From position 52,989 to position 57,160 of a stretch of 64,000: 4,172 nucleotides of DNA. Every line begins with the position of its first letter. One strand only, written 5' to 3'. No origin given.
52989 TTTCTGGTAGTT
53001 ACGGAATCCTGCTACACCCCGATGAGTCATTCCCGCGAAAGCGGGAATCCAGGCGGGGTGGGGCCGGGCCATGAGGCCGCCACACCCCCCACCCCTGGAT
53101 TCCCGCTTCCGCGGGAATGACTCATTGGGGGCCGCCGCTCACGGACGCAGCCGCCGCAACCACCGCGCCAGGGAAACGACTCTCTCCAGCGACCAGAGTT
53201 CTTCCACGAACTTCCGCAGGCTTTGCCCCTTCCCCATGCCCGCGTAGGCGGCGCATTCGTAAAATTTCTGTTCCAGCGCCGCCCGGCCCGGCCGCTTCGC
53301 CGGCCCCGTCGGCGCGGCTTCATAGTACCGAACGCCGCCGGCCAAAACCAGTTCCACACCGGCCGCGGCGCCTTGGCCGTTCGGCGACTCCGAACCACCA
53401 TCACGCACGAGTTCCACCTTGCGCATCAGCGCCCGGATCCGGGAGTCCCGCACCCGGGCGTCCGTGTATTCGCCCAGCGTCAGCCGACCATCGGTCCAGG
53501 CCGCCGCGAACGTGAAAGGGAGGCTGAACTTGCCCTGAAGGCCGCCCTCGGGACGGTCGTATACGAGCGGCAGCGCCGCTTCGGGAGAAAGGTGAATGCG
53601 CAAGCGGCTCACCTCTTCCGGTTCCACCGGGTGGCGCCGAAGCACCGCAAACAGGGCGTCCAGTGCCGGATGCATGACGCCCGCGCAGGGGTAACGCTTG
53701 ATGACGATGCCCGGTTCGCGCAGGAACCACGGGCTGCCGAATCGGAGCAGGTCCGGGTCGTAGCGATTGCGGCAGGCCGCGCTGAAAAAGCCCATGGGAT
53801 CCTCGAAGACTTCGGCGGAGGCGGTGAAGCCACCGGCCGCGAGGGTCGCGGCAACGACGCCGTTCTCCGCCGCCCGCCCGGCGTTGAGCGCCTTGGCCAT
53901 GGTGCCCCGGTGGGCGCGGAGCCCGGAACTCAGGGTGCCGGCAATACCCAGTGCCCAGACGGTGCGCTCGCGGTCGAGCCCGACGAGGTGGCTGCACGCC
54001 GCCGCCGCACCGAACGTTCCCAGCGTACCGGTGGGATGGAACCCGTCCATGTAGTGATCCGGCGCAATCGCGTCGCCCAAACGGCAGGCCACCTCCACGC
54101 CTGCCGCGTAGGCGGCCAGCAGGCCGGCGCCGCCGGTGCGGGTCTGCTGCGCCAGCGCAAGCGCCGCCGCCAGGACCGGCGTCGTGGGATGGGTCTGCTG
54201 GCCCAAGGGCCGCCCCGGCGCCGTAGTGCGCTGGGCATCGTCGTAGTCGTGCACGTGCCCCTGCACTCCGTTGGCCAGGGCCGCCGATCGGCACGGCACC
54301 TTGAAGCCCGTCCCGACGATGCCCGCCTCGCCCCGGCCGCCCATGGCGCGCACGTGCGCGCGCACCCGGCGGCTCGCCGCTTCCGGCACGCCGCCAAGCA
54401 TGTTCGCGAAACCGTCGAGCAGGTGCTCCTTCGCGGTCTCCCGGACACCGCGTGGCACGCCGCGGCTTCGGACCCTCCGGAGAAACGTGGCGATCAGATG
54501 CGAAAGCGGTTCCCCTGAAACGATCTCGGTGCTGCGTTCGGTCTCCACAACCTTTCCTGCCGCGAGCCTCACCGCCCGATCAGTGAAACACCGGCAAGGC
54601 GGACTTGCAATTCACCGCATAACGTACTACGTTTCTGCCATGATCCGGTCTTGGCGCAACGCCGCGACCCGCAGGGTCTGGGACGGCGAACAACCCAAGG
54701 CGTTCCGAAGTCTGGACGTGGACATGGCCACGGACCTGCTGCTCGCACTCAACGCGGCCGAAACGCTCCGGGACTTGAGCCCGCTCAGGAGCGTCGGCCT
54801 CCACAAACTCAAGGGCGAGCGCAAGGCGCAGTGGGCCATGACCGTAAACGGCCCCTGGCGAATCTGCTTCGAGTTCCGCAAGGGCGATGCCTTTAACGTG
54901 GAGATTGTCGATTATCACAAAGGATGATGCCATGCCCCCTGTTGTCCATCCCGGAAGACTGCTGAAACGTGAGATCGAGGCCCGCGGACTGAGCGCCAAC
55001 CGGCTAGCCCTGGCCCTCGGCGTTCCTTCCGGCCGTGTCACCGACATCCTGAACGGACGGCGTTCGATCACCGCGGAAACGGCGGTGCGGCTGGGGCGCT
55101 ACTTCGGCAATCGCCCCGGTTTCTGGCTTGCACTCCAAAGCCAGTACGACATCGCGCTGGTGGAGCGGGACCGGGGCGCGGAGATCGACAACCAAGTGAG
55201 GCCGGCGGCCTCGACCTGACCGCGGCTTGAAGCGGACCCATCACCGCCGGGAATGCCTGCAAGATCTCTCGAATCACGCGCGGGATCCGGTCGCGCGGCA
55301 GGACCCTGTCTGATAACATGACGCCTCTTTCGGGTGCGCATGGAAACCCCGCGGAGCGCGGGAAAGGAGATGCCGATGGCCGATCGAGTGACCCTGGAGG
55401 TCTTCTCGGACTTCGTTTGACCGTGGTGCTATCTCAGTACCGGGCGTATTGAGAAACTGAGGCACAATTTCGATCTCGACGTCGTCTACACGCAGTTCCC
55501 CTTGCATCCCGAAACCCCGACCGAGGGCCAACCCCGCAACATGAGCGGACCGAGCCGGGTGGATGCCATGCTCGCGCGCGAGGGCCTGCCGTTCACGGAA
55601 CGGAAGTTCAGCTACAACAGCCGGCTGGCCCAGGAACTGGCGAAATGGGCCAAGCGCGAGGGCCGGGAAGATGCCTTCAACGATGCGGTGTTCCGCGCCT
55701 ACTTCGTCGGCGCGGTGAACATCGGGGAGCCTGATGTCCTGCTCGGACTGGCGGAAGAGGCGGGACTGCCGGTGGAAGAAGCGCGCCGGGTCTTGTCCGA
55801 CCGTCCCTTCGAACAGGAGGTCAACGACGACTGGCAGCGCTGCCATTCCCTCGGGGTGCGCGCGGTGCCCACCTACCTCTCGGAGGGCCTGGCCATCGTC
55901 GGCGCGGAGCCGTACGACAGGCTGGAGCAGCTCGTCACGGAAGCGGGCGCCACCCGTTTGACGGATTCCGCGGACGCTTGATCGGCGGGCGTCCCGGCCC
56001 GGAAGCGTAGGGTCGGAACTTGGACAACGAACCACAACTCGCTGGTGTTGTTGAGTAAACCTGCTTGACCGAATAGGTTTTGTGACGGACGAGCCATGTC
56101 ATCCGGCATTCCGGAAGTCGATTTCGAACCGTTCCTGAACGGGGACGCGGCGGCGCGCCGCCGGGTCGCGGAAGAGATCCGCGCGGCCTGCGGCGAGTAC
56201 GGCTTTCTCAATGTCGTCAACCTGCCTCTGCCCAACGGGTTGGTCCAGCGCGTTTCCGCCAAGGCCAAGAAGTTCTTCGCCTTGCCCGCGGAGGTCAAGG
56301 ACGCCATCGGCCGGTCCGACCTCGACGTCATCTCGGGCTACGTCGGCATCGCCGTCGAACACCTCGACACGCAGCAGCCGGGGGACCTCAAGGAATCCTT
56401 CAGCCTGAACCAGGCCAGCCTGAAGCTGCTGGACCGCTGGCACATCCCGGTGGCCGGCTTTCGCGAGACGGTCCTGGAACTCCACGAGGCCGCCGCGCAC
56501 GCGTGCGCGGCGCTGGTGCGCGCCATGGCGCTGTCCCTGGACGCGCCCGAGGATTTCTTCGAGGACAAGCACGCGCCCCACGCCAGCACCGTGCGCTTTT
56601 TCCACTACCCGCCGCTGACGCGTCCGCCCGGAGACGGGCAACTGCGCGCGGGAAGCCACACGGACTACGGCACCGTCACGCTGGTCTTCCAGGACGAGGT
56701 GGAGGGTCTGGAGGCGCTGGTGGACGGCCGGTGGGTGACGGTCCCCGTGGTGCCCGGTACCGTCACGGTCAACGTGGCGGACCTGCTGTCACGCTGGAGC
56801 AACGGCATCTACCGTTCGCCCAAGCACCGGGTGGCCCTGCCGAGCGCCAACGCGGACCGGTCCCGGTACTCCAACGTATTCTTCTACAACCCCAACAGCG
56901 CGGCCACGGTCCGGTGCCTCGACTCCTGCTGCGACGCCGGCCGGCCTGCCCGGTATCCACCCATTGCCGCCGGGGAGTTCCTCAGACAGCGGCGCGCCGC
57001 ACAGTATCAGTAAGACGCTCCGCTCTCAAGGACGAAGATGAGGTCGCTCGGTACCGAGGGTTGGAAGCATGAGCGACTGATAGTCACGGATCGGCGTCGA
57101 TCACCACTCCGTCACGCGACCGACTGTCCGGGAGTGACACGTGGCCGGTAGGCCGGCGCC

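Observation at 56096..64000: Putative bacterial sterol-biosynthesis cluster with a fused squalene-epoxidase/oxidosqualene-cyclase and a GPP34-P450 fusion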

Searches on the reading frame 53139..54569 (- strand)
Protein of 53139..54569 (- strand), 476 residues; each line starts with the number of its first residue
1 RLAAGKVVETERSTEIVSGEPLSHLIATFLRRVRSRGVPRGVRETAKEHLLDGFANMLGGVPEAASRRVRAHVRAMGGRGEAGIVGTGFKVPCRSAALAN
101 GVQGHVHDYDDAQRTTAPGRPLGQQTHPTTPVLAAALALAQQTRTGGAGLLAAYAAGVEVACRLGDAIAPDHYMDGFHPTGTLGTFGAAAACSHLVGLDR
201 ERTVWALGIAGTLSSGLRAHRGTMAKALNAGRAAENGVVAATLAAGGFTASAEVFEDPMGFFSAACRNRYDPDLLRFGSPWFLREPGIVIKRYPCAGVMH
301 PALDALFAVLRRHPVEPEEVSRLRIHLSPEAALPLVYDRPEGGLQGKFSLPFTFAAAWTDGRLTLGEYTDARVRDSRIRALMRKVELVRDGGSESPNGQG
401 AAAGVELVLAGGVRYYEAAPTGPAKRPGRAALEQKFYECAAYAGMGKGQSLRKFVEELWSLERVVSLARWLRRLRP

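Call 17: search_protein_families(library=pfam, proteins=[window:53139-54569:-], max_evalue=0.001)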
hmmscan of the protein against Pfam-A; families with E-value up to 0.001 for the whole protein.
window:53139-54569:- (476 aa): 2 families
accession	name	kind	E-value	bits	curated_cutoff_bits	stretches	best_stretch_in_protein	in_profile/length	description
PF03972.19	MmgE_PrpD_N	-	2.9e-60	204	32.1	1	26-268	3-238/244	MmgE/PrpD N-terminal domain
PF19305.4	MmgE_PrpD_C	-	9.7e-26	91.1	32.1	1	293-454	1-166/173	MmgE/PrpD C-terminal domain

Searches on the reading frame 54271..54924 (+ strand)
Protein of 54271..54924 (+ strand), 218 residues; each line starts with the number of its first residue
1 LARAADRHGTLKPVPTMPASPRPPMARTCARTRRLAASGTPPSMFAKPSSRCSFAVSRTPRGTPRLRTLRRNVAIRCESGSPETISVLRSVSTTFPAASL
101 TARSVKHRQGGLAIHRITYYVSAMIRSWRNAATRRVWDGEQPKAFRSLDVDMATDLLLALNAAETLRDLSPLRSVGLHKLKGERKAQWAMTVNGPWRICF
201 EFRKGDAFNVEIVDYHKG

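Call 17: search_protein_families(library=pfam, proteins=[window:54271-54924:+], max_evalue=0.001)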
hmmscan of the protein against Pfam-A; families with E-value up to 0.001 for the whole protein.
window:54271-54924:+ (218 aa): 1 family
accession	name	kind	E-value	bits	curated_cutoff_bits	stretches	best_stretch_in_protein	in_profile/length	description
PF05015.19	HigB-like_toxin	-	4.5e-09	37.1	27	1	152-216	28-91/91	RelE-like toxin of type II toxin-antitoxin system HigB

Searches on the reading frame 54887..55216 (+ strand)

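Call 17: search_protein_families(library=pfam, proteins=[window:54887-55216:+], max_evalue=0.001)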
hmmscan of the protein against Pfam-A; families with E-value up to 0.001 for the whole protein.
window:54887-55216:+ (110 aa): 2 families
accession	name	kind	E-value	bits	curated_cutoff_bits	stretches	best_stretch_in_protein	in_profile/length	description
PF01381.28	HTH_3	-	1.3e-08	35.2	23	1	26-77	1-52/55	Helix-turn-helix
PF13560.12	HTH_31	-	7.9e-07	29.7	27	1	23-74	3-55/64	Helix-turn-helix domain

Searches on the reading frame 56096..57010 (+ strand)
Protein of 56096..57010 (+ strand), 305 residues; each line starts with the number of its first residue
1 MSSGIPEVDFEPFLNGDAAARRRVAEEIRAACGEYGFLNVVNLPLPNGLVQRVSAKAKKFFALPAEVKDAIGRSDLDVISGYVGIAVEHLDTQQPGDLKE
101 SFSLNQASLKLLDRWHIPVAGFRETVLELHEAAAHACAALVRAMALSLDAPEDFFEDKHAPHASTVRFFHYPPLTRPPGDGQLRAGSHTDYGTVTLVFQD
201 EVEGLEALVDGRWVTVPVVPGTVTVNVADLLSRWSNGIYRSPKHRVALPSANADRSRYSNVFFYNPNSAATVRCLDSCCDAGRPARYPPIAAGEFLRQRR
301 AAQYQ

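Call 6: search_protein_families(library=pfam, proteins=[window:56096-57010:+], max_evalue=0.01)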
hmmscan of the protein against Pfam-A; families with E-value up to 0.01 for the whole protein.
window:56096-57010:+ (305 aa): 2 families
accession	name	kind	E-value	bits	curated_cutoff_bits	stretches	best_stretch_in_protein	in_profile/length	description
PF03171.26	2OG-FeII_Oxy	-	1.5e-23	83.4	23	1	166-266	5-101/101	2OG-Fe(II) oxygenase superfamily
PF14226.12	DIOX_N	-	7.4e-21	75.4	27.3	1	5-107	1-97/117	non-haem dioxygenase in morphine synthesis N-terminal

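Call 71: search_protein_families(library=ncbifam, proteins=[window:56096-57010:+], max_evalue=0.001)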
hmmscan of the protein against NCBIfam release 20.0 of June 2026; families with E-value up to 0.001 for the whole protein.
window:56096-57010:+ (305 aa): 0 families

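Call 95: search_solved_structures(query=window:56096-57010:+, max_evalue=0.00001)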
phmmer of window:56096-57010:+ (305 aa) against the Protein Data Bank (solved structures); distinct sequences matched with E-value up to 0.00001: 75 (the best 60 are shown).
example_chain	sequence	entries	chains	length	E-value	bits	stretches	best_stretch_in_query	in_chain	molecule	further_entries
9ovh_A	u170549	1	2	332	2.7e-39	138.5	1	3-277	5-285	2-oxoglutarate-dependent ethylene/succinate-forming enzyme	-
5c3p_A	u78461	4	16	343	5.5e-35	124.4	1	5-304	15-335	Thymine dioxygenase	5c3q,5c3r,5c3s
6jyv_A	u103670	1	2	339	6.8e-34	120.8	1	4-277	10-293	Probable iron/ascorbate oxidoreductase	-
3oox_A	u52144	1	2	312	2.5e-32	115.6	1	22-299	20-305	putative 2OG-Fe(II) oxygenase family protein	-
5c3o_A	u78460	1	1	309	1.5e-30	109.8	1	5-269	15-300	Thymine dioxygenase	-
6xjj_A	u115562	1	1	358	9.3e-29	103.9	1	5-278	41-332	2-oxoglutarate-dependent dioxygenase tropC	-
9gi5_A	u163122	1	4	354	3.3e-28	102.1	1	6-296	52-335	Os06g0176700 protein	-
8x6q_A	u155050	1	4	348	3e-27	99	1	6-296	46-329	HPPD Inhibitor Sensitive 1-like 1 protein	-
8x7d_A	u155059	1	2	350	3e-27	98.9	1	6-296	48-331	HPPD Inhibitor Sensitive 1-like 1 protein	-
8etn_A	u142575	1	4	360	2.2e-26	96.1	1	24-295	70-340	Tri-Ketone Dioxygenase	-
6lsv_A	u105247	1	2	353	5.4e-26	94.8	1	3-295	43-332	Probable 2-oxoglutarate-dependent dioxygenase At5g05600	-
9l50_A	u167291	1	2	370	8.7e-26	94.2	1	5-277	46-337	ring expansion oxygenase SpoC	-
9l51_A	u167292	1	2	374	9e-26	94.1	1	5-277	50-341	ring expansion oxygenase SpoC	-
9l52_A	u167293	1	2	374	1.4e-25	93.4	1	5-277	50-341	ring expansion oxygenase SpoC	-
8x74_A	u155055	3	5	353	4e-25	92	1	20-297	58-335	2-oxoglutarate (2OG) and Fe(II)-dependent oxygenase superfamily protein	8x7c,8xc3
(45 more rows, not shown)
